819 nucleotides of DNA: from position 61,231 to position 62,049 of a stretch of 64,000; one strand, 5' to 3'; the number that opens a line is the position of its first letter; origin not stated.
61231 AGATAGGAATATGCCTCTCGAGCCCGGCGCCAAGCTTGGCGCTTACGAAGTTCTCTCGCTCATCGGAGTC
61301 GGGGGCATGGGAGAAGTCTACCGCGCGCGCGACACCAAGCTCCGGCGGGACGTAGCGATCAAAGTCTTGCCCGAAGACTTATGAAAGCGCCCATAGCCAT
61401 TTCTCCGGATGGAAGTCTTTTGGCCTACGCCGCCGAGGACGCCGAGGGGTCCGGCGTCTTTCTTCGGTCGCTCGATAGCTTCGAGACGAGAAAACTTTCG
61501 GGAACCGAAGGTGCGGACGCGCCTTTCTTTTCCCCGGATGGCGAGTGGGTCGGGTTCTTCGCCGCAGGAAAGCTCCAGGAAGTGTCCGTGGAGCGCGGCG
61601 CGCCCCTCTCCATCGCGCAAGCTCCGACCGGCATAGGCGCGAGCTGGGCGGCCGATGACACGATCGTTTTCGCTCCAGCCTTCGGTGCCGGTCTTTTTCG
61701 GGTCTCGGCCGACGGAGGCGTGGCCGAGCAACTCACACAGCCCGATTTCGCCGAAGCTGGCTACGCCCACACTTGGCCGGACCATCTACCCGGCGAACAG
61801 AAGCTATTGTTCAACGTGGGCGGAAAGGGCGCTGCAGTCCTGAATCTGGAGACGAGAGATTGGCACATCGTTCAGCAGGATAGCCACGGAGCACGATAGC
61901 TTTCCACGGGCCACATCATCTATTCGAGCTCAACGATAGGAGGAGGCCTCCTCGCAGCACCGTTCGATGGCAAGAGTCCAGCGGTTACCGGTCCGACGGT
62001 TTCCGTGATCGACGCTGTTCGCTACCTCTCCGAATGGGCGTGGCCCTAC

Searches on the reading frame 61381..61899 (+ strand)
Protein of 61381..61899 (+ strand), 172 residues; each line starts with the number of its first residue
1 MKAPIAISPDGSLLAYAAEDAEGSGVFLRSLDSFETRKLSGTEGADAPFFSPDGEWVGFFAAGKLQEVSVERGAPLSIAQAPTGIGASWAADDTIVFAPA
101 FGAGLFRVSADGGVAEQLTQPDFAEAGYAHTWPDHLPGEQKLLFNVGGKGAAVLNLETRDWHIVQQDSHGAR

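Call 33: search_protein_families(library=pfam, proteins=[window:61381-61899:+], max_evalue=0.01)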
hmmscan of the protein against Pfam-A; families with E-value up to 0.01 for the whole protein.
window:61381-61899:+ (172 aa): 1 family
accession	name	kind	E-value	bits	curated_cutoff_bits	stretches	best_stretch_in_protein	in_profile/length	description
PF07676.18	PD40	-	1.9e-05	24.9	20.9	0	37-56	3-22/38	WD40-like Beta Propeller Repeat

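Call 61: search_protein_families(library=ncbifam, proteins=[window:61381-61899:+], max_evalue=0.01)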
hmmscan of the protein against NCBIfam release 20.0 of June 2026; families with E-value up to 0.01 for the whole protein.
window:61381-61899:+ (172 aa): 1 family
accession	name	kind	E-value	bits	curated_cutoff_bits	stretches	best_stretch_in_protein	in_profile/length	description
TIGR02800.1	propeller_TolB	equivalog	2.3e-05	23.5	343.15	1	7-60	330-383/418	Tol-Pal system beta propeller repeat protein TolB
